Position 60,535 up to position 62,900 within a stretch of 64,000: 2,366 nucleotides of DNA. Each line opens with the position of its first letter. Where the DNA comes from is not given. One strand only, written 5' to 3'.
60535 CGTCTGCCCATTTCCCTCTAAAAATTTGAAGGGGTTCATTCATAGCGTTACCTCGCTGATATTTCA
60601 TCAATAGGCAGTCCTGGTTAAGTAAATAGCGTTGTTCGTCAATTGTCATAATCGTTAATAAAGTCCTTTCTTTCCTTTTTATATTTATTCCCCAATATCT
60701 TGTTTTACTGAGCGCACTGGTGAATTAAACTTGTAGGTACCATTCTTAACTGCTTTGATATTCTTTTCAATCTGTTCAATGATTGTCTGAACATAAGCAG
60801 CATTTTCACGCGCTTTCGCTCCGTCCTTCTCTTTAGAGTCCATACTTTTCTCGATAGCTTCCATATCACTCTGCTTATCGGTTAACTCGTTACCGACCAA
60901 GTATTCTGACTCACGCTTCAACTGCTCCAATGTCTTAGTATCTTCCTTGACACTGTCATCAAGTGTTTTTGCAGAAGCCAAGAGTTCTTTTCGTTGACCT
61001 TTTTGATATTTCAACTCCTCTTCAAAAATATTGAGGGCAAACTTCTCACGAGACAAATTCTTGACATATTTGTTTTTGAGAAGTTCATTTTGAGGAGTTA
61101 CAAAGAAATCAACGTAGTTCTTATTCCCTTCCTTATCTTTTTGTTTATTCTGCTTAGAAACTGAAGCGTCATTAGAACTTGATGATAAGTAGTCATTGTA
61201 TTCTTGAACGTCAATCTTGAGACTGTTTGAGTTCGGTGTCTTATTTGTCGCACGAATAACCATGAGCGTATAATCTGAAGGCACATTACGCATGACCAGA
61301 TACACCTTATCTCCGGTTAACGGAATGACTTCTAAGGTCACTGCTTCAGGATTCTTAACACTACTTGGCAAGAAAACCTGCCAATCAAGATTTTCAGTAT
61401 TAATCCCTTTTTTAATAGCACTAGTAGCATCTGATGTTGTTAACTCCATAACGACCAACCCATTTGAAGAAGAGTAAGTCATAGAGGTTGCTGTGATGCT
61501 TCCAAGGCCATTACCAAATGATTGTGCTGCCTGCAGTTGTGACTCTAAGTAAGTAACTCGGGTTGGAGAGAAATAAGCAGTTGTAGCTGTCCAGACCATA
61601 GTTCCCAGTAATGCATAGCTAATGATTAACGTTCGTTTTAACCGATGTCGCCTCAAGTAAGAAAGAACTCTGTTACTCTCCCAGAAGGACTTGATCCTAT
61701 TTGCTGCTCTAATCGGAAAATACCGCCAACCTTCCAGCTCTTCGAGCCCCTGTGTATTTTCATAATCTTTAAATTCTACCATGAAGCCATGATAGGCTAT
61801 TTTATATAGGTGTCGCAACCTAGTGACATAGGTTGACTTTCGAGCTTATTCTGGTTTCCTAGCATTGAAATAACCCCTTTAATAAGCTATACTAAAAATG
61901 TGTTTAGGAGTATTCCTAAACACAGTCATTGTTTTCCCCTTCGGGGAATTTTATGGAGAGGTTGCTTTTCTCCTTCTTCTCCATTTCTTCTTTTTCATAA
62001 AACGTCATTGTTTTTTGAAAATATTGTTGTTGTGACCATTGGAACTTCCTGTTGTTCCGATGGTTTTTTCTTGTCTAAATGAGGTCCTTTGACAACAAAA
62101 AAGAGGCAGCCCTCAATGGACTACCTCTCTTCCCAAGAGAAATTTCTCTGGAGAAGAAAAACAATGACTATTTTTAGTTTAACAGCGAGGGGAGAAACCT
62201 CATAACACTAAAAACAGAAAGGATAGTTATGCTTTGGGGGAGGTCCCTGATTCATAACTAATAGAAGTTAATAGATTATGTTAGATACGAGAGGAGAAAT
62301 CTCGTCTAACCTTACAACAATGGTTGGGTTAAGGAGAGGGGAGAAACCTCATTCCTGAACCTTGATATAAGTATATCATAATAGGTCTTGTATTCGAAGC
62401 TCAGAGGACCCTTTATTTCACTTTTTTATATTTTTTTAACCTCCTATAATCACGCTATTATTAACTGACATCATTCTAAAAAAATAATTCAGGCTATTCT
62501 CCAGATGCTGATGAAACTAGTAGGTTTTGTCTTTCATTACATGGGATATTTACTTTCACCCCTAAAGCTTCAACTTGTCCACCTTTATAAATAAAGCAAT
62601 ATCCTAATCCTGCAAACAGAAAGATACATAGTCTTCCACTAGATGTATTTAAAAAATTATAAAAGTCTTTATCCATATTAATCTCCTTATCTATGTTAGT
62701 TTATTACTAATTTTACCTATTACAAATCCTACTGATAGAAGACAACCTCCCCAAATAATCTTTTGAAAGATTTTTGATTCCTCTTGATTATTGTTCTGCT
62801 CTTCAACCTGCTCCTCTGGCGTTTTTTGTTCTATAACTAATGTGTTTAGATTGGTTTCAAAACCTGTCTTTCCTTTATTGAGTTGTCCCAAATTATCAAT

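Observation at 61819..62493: Structured 675-bp intergenic region: palindrome, tetraloop hairpin and three covarying stem-loops with a conserved GGAGAAA loop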

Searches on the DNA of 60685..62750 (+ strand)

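Call 4: search_rna_families(source=window, start=61600, end=62750, threshold=evalue, max_evalue=10, show_alignments=3)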
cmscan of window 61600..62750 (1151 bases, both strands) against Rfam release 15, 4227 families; matches with E-value up to 10: 10.
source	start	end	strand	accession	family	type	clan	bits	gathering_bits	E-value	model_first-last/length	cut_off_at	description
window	61994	62078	-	RF02861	IR_84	Gene; sRNA;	-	22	51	0.38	1-186/186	no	Neisseria sRNA 84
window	62086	62198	-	RF03532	SQ2397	Cis-reg;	-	20.2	100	0.65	1-243/243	no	Cis-regulator of HTH transcription factor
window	62084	62183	-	RF02426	SpF03_sRNA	Gene; sRNA;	-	20.2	50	4.8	1-106/106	no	Streptococcus sRNA SpF03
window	62370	62450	-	RF01171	snoR4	Gene; snRNA; snoRNA; CD-box;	-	20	60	7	1-80/80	no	Small nucleolar RNA snoR4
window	61993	62020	-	RF01191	SNORD121A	Gene; snRNA; snoRNA; CD-box;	-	19.3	44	1.7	1-82/82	no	Small nucleolar RNA SNORD121A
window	62097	62159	-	RF01489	sbrA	Gene; sRNA;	-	18.7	45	0.67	1-71/71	no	Listeria sRNA sbrA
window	62300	62375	+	RF02034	IMES-1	Gene;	-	16.9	81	0.69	1-191/191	no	IMES-1 RNA motif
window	61982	62124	+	RF02634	EF3314_EF3315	Gene; sRNA;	-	14.9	100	1.3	1-141/141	no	Enterococcus sRNA EF3314_EF3315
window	62095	62167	+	RF00516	ylbH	Cis-reg; leader;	-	14.8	50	2.5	1-122/122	no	ylbH leader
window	62180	62262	-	RF01123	sR35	Gene; snRNA; snoRNA; CD-box;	-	12.9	60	2.9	1-57/57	no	Small nucleolar RNA sR35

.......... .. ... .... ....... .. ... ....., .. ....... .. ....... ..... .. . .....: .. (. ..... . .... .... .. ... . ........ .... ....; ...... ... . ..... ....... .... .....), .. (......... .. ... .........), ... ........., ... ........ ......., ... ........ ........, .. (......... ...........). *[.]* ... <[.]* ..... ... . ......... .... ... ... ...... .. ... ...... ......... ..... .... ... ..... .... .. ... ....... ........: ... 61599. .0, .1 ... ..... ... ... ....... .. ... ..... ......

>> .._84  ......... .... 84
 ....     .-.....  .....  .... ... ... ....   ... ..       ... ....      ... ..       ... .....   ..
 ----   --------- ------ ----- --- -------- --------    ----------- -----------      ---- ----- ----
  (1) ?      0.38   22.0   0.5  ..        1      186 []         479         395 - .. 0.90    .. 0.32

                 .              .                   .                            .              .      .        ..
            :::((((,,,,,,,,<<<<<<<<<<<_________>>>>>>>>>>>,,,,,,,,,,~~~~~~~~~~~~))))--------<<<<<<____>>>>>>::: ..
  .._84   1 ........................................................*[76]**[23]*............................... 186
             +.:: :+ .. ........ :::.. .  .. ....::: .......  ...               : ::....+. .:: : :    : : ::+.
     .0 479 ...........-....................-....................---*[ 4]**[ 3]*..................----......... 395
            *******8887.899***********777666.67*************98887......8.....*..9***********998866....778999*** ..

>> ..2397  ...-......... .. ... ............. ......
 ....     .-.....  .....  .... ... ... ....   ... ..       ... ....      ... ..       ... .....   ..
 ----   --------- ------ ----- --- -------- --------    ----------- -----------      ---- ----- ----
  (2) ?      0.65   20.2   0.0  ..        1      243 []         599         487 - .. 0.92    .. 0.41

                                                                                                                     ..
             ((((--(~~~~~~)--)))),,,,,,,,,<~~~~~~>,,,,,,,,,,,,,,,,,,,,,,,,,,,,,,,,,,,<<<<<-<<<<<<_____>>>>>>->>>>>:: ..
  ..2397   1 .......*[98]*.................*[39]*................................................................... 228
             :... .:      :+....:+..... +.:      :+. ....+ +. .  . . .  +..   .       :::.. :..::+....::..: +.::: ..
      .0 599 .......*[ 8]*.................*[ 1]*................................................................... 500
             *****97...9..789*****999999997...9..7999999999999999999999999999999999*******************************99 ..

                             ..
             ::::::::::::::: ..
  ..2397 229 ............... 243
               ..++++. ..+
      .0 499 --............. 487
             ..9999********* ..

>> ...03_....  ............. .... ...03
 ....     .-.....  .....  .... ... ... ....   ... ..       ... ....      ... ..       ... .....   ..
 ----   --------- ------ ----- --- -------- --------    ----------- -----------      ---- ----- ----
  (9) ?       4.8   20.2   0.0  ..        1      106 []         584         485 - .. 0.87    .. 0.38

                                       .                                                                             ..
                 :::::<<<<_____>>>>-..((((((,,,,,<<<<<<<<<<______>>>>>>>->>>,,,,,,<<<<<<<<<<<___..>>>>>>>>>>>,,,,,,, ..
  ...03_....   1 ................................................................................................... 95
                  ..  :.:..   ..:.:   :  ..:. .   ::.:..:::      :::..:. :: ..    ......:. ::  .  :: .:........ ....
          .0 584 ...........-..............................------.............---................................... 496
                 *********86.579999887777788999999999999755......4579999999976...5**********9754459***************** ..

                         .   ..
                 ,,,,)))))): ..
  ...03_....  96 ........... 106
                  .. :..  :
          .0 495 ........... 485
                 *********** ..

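Call 8: search_dna_similar(query=window:61700-62700:+, collection=plasmids, mode=distant, max_rows=25)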
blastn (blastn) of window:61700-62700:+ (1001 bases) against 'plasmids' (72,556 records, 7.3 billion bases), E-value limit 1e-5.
Records with a match: 7; places in all: 7; records where one place covers at least 80% of the query: 0.
Best place of each record, by identity: 90-95% 6; 80-90% 1.
By first word of the organism name: Streptococcus 7.
By predicted mobility (MOB-suite, as given by PLSDB): non-mobilizable 7.
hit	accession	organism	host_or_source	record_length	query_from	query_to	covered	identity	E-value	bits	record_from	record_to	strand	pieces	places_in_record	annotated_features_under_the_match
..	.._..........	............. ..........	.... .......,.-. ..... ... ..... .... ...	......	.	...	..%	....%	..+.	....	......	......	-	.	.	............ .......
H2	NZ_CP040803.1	Streptococcus salivarius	Homo sapiens,Plaque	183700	1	736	74%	94.9%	0e+0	1159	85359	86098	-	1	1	hypothetical protein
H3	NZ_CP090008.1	Streptococcus salivarius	Homo sapiens,Human oral cavity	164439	1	736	74%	94.9%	0e+0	1159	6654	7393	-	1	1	hypothetical protein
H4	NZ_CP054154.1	Streptococcus salivarius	Homo sapiens,single culture,oral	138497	1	736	74%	94.5%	0e+0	1168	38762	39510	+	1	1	hypothetical protein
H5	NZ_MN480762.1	Streptococcus salivarius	-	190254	1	751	75%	91.8%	0e+0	1097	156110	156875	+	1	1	hypothetical protein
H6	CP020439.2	Streptococcus equinus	Homo sapiens,blood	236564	1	742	67%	91.5%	0e+0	960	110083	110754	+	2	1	none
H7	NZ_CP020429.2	Streptococcus sp. FDAARGOS_192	Homo sapiens,peripheral blood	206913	35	742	61%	85.5%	2e-136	701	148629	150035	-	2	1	GNAT family N-acetyltransferase | hypothetical protein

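Call 9: get_annotated_region(hit=H5, flank=8000)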
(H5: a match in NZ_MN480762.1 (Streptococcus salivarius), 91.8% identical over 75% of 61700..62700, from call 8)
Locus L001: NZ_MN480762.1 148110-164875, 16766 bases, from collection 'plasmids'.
description: Streptococcus salivarius strain NU10 plasmid pSsal-NU10, complete sequence
organism: Streptococcus salivarius (NCBI taxid 1304)
taxonomy: Bacteria; Bacillota; Bacilli; Lactobacillales; Streptococcaceae; Streptococcus; Streptococcus salivarius
host: -; source: -; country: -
typing (MOB-suite, as given by PLSDB): non-mobilizable; replicon rep_cluster_199
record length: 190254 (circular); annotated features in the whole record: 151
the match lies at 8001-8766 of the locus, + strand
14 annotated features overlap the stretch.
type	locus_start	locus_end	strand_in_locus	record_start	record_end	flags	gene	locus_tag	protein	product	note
CDS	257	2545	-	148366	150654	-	-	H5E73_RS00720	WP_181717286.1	hypothetical protein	-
CDS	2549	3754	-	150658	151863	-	-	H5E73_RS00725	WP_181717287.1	hypothetical protein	-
CDS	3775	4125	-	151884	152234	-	-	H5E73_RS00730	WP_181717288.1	hypothetical protein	-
CDS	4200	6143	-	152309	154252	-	-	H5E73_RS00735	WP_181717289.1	ATP-dependent Clp protease ATP-binding subunit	-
CDS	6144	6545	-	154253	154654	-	-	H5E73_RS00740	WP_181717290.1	hypothetical protein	-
CDS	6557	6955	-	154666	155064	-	-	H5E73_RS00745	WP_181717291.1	hypothetical protein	-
CDS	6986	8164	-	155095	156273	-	-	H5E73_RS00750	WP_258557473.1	hypothetical protein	-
CDS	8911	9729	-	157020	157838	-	-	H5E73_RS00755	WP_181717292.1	GyrI-like domain-containing protein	-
CDS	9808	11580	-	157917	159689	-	-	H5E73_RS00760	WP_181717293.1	DUF262 domain-containing protein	-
CDS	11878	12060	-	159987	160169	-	-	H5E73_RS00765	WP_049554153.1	Paratox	-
CDS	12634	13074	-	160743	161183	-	-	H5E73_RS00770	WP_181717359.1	ASCH domain-containing protein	-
CDS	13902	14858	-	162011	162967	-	-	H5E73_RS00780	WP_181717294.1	hypothetical protein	-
CDS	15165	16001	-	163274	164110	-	-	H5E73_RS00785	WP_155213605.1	nucleotidyl transferase AbiEii/AbiGii toxin family protein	-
CDS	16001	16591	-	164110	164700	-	-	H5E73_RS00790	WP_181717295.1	type IV toxin-antitoxin system AbiEi family antitoxin domain-containing protein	-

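Call 10: get_annotated_region(hit=H7, flank=6000)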
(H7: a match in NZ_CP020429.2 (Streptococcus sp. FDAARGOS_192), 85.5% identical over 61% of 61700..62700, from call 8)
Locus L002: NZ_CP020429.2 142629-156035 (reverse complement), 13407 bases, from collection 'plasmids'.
description: Streptococcus sp. FDAARGOS_192 plasmid unnamed1, complete sequence
organism: Streptococcus sp. FDAARGOS_192 (NCBI taxid 1839799)
taxonomy: Bacteria; Bacillota; Bacilli; Lactobacillales; Streptococcaceae; Streptococcus; Streptococcus sp. FDAARGOS 192
host: -; source: Homo sapiens,peripheral blood; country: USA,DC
typing (MOB-suite, as given by PLSDB): non-mobilizable; replicon rep_cluster_199
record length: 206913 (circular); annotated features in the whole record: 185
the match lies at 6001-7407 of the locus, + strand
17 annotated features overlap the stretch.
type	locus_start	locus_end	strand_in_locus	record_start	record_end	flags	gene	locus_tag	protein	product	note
CDS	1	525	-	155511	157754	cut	-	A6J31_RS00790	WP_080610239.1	hypothetical protein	-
CDS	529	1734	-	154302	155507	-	-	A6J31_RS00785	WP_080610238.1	hypothetical protein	-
CDS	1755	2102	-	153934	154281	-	-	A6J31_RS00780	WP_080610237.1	hypothetical protein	-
CDS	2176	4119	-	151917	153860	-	-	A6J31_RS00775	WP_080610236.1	ATP-dependent Clp protease ATP-binding subunit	-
CDS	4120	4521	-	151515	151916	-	-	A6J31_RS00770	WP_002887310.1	hypothetical protein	-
CDS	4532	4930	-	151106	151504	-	-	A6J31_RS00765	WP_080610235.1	hypothetical protein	-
CDS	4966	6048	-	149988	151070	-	-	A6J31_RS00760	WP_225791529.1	hypothetical protein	-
CDS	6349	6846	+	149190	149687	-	-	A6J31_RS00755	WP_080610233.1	GNAT family N-acetyltransferase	-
CDS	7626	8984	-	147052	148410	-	-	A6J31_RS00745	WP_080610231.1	FtsX-like permease family protein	-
CDS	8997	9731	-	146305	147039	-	-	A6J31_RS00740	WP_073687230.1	ATP-binding cassette domain-containing protein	-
CDS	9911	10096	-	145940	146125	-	-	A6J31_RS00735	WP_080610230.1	Paratox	-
CDS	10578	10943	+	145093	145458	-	-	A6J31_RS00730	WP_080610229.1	type II toxin-antitoxin system RelE/ParE family toxin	-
CDS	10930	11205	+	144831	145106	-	-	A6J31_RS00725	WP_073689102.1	helix-turn-helix transcriptional regulator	-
CDS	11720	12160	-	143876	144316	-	-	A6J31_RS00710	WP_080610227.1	ASCH domain-containing protein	-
CDS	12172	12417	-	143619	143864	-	-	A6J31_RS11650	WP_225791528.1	hypothetical protein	-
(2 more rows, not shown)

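Call 12: get_annotated_region(hit=H1, flank=3000)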
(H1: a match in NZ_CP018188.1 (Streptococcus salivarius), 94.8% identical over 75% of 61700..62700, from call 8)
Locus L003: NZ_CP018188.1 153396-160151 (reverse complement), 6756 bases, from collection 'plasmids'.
description: Streptococcus salivarius strain ICDC2 plasmid unnamed, complete sequence
organism: Streptococcus salivarius (NCBI taxid 1304)
taxonomy: Bacteria; Bacillota; Bacilli; Lactobacillales; Streptococcaceae; Streptococcus; Streptococcus salivarius
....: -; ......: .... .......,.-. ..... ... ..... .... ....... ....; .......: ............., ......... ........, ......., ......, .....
typing (MOB-suite, as given by PLSDB): non-mobilizable; replicon rep_cluster_199
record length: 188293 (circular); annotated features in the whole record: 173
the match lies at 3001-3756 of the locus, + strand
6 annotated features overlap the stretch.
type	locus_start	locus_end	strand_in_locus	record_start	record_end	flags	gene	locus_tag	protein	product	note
CDS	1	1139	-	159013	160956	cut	-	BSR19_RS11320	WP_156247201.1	ATP-dependent Clp protease ATP-binding subunit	-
CDS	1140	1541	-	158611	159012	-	-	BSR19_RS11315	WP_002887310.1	hypothetical protein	-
CDS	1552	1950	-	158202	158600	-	-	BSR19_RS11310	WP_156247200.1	hypothetical protein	-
CDS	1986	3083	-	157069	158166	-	-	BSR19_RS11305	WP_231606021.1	hypothetical protein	-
CDS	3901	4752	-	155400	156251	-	-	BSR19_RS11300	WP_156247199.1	GyrI-like domain-containing protein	-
CDS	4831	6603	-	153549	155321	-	-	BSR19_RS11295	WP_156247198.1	DUF262 domain-containing protein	-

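Call 13: get_annotated_region(hit=H6, flank=3000)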
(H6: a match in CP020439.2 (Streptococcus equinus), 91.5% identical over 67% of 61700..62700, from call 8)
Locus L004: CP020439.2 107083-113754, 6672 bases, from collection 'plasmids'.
description: Streptococcus equinus strain FDAARGOS_251 plasmid unamed1 sequence
organism: Streptococcus equinus (NCBI taxid 1335)
taxonomy: Bacteria; Bacillota; Bacilli; Lactobacillales; Streptococcaceae; Streptococcus; Streptococcus equinus
host: -; source: Homo sapiens,blood; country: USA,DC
typing (MOB-suite, as given by PLSDB): non-mobilizable; replicon rep_cluster_199
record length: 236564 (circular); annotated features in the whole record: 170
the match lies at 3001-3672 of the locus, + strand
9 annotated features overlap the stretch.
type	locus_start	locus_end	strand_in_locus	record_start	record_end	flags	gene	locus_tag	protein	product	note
CDS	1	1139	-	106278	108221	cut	-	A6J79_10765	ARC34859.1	ATP-dependent Clp protease ATP-binding subunit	-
CDS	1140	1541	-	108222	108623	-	-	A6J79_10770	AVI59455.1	hypothetical protein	-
CDS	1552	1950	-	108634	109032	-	-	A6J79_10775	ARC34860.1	hypothetical protein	-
CDS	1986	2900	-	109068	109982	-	-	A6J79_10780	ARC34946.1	hypothetical protein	-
CDS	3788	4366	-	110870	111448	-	-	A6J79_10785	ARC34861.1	hypothetical protein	-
CDS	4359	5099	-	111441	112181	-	-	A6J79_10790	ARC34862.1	ABC transporter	-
CDS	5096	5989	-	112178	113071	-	-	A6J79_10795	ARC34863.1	ABC transporter ATP-binding protein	-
CDS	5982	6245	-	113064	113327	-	-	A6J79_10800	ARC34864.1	phosphoglycerate mutase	-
CDS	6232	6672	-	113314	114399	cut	-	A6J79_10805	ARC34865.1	radical SAM/SPASM domain-containing protein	-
